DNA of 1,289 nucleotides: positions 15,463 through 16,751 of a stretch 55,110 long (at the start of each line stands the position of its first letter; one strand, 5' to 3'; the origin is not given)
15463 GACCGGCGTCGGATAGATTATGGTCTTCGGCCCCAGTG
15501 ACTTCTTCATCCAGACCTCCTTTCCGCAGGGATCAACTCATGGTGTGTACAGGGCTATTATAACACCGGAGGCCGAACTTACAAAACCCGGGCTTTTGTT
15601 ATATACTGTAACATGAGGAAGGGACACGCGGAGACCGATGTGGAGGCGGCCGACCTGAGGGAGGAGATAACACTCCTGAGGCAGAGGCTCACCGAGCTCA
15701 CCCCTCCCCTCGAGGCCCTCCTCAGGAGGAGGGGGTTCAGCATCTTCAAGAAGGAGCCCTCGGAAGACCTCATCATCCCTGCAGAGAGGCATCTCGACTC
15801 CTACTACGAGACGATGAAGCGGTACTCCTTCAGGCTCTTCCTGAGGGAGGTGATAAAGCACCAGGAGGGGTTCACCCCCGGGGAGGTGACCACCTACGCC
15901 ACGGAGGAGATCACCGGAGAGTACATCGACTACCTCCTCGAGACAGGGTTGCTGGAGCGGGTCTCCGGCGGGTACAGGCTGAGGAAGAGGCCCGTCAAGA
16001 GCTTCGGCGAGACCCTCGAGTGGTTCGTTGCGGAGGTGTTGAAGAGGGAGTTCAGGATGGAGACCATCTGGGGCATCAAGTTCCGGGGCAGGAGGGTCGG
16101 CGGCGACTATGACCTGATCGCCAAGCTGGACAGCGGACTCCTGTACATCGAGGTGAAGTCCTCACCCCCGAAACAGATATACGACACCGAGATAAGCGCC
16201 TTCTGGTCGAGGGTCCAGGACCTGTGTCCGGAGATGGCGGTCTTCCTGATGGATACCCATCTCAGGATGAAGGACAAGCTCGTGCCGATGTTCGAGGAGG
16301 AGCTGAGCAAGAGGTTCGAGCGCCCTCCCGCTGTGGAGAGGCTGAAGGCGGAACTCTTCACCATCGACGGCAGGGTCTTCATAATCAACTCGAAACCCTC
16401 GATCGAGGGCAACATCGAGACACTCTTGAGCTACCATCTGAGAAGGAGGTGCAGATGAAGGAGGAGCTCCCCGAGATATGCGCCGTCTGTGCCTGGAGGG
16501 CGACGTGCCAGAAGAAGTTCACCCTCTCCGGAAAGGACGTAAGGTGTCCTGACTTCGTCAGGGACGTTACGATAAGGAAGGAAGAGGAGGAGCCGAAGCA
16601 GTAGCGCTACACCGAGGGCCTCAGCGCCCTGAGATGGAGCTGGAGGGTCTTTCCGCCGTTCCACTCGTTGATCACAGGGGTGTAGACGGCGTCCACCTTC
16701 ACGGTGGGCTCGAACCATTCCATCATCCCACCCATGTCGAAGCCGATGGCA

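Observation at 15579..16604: wHTH plus Hjc-like PD-(D/E)xK protein translationally coupled to a 49-aa four-Cys peptide, tail-to-tail with recJ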

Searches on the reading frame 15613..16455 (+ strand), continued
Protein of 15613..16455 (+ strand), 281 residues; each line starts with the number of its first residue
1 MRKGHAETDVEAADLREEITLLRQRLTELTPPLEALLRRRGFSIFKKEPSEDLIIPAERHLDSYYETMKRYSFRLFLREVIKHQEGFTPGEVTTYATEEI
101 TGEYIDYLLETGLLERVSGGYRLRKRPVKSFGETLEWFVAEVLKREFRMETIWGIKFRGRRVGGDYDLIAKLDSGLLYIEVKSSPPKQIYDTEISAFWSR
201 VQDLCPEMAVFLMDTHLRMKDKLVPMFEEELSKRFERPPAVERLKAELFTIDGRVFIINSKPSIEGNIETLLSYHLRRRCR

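Call 47: find_encoding_contigs(protein=P0200, flank=5000, max_places=2)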
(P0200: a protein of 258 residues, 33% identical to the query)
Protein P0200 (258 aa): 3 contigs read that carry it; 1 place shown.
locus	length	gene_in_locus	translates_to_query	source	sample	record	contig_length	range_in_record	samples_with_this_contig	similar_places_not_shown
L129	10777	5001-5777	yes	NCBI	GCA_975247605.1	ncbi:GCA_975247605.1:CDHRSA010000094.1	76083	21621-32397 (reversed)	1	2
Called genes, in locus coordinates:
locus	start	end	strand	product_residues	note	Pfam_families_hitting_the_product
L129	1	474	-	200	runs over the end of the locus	PF00117:GATase, PF07685:GATase_3 (weak), PF01174:SNO (weak)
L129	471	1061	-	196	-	PF00475:IGPD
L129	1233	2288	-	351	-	PF00155:Aminotran_1_2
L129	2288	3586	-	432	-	PF00815:Histidinol_dh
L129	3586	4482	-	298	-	PF01634:HisG, PF08029:HisG_C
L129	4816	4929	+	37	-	-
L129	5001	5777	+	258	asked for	-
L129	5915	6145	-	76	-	PF01106:NifU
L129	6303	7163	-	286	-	PF04060:FeS, PF12838:Fer4_7 (weak), PF13187:Fer4_9 (weak), PF14697:Fer4_21, PF00037:Fer4 (weak)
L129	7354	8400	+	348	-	PF00294:PfkB, PF25270:Khk (weak)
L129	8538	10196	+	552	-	PF00474:SSF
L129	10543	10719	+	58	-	-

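Call 48: find_encoding_contigs(protein=P0141, flank=5000, max_places=2)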
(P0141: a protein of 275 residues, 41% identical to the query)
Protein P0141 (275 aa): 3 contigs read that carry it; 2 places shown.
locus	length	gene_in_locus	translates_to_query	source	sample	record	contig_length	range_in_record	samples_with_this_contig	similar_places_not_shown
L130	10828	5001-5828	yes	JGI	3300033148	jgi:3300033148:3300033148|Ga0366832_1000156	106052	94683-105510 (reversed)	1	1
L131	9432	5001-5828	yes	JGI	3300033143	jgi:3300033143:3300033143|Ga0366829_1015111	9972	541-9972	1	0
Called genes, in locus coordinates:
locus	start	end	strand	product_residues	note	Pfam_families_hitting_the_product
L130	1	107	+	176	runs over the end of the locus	PF01966:HD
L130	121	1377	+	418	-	PF00330:Aconitase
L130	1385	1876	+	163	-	PF00694:Aconitase_C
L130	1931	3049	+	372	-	PF00180:Iso_dh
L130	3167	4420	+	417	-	PF00330:Aconitase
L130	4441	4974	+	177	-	PF00694:Aconitase_C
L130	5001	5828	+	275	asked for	-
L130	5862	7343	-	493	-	PF00144:Beta-lactamase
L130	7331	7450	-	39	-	-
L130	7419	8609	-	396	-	PF17170:DUF5128, PF25021:TEN_NHL (faint), PF01436:NHL (weak)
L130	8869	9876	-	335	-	PF00586:AIRS, PF02769:AIRS_C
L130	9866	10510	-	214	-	PF02581:TMP-TENI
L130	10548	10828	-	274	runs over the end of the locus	PF02110:HK, PF08543:Phos_pyr_kin (weak), PF01256:Carb_kinase (weak)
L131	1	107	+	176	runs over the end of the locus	PF01966:HD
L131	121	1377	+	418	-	PF00330:Aconitase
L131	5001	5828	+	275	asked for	-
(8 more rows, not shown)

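Call 49: find_encoding_contigs(protein=P0191, flank=5000, max_places=2)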
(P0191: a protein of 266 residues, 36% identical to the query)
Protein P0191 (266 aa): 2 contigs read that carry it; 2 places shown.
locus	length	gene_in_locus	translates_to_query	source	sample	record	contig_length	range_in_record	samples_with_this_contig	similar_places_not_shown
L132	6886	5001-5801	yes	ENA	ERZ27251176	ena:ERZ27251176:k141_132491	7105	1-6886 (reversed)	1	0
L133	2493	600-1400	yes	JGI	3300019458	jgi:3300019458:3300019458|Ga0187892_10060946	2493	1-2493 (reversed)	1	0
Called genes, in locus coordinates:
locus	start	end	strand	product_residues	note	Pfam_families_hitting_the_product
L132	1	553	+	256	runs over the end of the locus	?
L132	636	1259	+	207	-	PF00440:TetR_N, PF08359:TetR_C_4, PF17932:TetR_C_24, PF17938:TetR_C_29 (weak)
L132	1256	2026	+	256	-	PF01012:ETF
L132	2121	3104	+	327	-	PF01012:ETF, PF00766:ETF_alpha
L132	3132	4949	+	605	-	PF02771:Acyl-CoA_dh_N, PF02770:Acyl-CoA_dh_M, PF00441:Acyl-CoA_dh_1, PF08028:Acyl-CoA_dh_2 (weak), PF21263:Acyl-CoA-dh_C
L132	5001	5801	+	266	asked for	-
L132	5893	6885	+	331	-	?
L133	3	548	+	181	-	?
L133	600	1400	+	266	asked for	-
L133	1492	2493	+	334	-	?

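Call 50: find_encoding_contigs(protein=P0202, flank=5000, max_places=2)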
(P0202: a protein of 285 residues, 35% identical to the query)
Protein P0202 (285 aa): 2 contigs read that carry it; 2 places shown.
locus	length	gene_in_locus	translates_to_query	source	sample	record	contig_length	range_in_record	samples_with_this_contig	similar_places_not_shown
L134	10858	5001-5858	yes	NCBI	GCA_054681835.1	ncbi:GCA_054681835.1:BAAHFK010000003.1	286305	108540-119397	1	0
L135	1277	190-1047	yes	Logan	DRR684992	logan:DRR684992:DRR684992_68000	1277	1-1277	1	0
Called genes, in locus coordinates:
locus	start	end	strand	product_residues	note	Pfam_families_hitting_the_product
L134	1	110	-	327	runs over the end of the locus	PF01145:Band_7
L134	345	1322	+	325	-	PF14870:PSII_BNR (faint), PF25852:DUF6242_C (faint), PF15902:Sortilin-Vps10 (faint)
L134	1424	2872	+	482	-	PF13506:Glyco_transf_21, PF00535:Glycos_transf_2, PF13641:Glyco_tranf_2_3, PF13632:Glyco_trans_2_3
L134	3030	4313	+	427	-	PF26314:MptA_B_family, PF06728:PIG-U (weak), PF09594:GT87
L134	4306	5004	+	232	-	PF00535:Glycos_transf_2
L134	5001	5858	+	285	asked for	-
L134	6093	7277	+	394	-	PF01966:HD, PF13286:HD_assoc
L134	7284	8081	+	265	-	PF11306:DUF3108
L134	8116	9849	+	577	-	PF00932:LTD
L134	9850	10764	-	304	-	PF23023:Anti-Pycsar_Apyc1 (weak), PF12706:Lactamase_B_2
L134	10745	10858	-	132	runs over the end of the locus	PF00072:Response_reg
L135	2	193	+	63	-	?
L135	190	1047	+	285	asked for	-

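Call 51: find_encoding_contigs(protein=P0234, flank=5000, max_places=2)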
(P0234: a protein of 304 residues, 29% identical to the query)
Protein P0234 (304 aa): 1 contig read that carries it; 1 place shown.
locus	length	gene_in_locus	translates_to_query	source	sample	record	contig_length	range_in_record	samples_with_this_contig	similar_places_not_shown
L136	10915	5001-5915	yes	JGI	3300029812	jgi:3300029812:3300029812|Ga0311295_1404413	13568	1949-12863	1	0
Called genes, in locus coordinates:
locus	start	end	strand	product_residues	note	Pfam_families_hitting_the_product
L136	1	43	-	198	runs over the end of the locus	-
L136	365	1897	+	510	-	PF00069:Pkinase, PF07714:PK_Tyr_Ser-Thr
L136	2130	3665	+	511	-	PF06325:PrmA (faint), PF05175:MTS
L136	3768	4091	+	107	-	PF01527:HTH_Tnp_1, PF13518:HTH_28 (weak)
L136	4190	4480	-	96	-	-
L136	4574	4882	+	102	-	PF13683:rve_3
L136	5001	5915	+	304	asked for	-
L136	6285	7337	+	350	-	-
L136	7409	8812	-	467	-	-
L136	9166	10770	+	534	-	PF18928:DUF5677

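Call 71: search_protein_families(library=pfam, proteins=[P0132, P0241, P0252, P0112, P0256, P0260, P0248, P0153, P0268, P0234], max_evalue=0.01)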
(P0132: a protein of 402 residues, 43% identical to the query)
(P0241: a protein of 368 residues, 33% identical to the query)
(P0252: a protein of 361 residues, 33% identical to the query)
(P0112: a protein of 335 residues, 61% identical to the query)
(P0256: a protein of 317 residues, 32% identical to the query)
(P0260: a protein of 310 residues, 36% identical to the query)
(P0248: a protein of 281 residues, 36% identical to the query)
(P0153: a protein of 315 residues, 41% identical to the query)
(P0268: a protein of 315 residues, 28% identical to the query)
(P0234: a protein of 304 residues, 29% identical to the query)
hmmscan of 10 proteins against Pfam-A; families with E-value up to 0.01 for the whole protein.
P0132 (402 aa): 0 families

P0241 (368 aa): 0 families

P0252 (361 aa): 0 families

P0112 (335 aa): 0 families

P0256 (317 aa): 0 families

P0260 (310 aa): 0 families

P0248 (281 aa): 0 families

P0153 (315 aa): 0 families

P0268 (315 aa): 0 families

P0234 (304 aa): 0 families

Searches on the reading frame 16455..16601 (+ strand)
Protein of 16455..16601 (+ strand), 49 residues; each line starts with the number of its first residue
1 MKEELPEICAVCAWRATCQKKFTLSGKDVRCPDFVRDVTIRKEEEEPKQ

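Call 3: search_protein_families(library=pfam, proteins=[window:16455-16601:+], max_evalue=1)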
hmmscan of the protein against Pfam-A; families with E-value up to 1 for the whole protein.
window:16455-16601:+ (49 aa): 0 families

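Call 4: search_protein_families(library=ncbifam, proteins=[window:16455-16601:+], max_evalue=1)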
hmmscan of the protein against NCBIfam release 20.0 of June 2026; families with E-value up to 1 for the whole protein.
window:16455-16601:+ (49 aa): 1 family
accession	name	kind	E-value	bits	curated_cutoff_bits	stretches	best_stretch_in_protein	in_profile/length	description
TIGR01571.1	A_thal_Cys_rich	domain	0.04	14.7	35.05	1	8-35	61-86/105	PCR/CNR family Cys-rich protein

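Call 11: search_protein_families(library=padloc, proteins=[window:16455-16601:+], max_evalue=1)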
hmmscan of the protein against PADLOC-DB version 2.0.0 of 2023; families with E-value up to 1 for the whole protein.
window:16455-16601:+ (49 aa): 0 families

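Call 12: search_protein_families(library=phrogs, proteins=[window:16455-16601:+], max_evalue=1)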
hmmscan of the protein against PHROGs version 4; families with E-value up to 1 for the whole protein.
window:16455-16601:+ (49 aa): 0 families

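Call 18: find_homologous_proteins(query=window:16455-16601:+, max_evalue=0.1)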
Query window:16455-16601:+ (49 aa): 78 proteins with E <= 0.1 among 78 candidates.
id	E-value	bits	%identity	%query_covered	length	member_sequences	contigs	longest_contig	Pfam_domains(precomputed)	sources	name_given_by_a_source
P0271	4.9e-26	106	100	100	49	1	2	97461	-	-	-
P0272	1.6e-17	80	73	94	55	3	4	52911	-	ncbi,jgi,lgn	jgi:hypothetical protein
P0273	1.9e-17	79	80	82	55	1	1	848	-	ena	-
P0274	2.6e-17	79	79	88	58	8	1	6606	-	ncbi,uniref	ncbi:hypothetical protein MNBD_NITROSPIRAE03-1321 [hydrothermal vent metagenome]|uniref:Uncharacteri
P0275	2.9e-17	79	82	80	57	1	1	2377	-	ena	-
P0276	4.8e-17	78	71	84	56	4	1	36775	-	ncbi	-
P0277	4.9e-17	78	72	94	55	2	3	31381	-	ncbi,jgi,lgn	-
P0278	4.9e-17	78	73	88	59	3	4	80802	-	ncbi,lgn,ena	-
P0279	7.5e-17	77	77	88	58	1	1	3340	-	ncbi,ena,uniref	ncbi:hypothetical protein MNBD_NITROSPIRAE02-1739 [hydrothermal vent metagenome]|uniref:Uncharacteri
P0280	9.1e-17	77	70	94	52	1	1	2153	-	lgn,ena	-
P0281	1.1e-16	77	82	78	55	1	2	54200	-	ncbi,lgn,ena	-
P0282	1.2e-16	77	79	84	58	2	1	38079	-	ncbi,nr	ncbi:MAG: hypothetical protein VST71_04590 [Nitrospirota bacterium]|nr:hypothetical protein [Nitrosp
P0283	1.5e-16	77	71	84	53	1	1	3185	-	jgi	-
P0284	1.8e-16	76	85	69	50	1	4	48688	-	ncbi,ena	-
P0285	2.3e-16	76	73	90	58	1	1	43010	-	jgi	-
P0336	9.0e-10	55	60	86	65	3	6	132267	-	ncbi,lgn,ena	-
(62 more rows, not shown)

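Call 52: predict_structure(alignment_id=A2)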
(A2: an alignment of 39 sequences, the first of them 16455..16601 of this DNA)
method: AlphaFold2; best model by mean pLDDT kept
length: 49 residues; sequences in the alignment: 39
mean_pLDDT: 60.6   pTM: 0.31
mean pLDDT of the five models: 60.6, 57.8, 55.2, 52.2, 52.1
residues with pLDDT >= 90: 0; 70-90: 13; 50-70: 27; < 50: 9
segments of 3 or more residues with pLDDT < 50: 45-49
pLDDT, mean of each block of 10 residues (from residue 1): 68 73 60 55 46
secondary structure, 60 per line:
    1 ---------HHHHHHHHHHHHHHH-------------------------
elements in order: H10-24

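Call 77: find_encoding_contigs(protein=P0336, flank=4000, max_places=3)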
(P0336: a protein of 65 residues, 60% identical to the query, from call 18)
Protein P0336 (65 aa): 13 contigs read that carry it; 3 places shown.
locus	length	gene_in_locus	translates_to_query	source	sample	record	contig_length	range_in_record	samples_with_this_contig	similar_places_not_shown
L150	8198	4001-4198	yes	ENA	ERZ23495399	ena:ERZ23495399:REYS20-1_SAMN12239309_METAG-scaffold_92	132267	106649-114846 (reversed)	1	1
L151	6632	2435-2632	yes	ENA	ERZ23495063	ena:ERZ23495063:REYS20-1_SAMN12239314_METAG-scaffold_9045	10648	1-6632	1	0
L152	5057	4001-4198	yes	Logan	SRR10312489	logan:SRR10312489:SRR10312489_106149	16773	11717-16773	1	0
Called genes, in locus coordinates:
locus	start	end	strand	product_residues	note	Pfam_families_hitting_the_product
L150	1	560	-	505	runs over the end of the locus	PF00590:TP_methylase, PF02602:HEM4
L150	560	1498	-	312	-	PF01379:Porphobil_deam, PF03900:Porphobil_deamC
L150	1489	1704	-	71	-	PF09723:Zn_ribbon_8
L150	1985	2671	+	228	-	PF01925:TauE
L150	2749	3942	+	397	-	PF25371:DUF7884, PF02353:CMAS, PF13489:Methyltransf_23 (weak), PF08241:Methyltransf_11, PF08242:Methyltransf_12, PF13649:Methyltransf_25, PF13847:Methyltransf_31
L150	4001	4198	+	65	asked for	-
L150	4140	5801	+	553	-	PF03485:Arg_tRNA_synt_N, PF00750:tRNA-synt_1d, PF01406:tRNA-synt_1e (faint), PF09334:tRNA-synt_1g (faint), PF05746:DALR_1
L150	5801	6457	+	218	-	PF05036:SPOR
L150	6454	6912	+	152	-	PF00583:Acetyltransf_1, PF13673:Acetyltransf_10 (weak), PF13508:Acetyltransf_7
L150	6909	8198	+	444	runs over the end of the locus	PF01523:PmbA_TldD_1st, PF19290:PmbA_TldD_2nd, PF19289:PmbA_TldD_3rd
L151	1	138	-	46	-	?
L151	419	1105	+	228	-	PF01925:TauE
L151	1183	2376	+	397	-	PF25371:DUF7884, PF02353:CMAS, PF13489:Methyltransf_23 (weak), PF08241:Methyltransf_11, PF08242:Methyltransf_12, PF13649:Methyltransf_25, PF13847:Methyltransf_31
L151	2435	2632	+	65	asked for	-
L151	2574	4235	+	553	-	PF03485:Arg_tRNA_synt_N, PF00750:tRNA-synt_1d, PF01406:tRNA-synt_1e (faint), PF09334:tRNA-synt_1g (faint), PF05746:DALR_1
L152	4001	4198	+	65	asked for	-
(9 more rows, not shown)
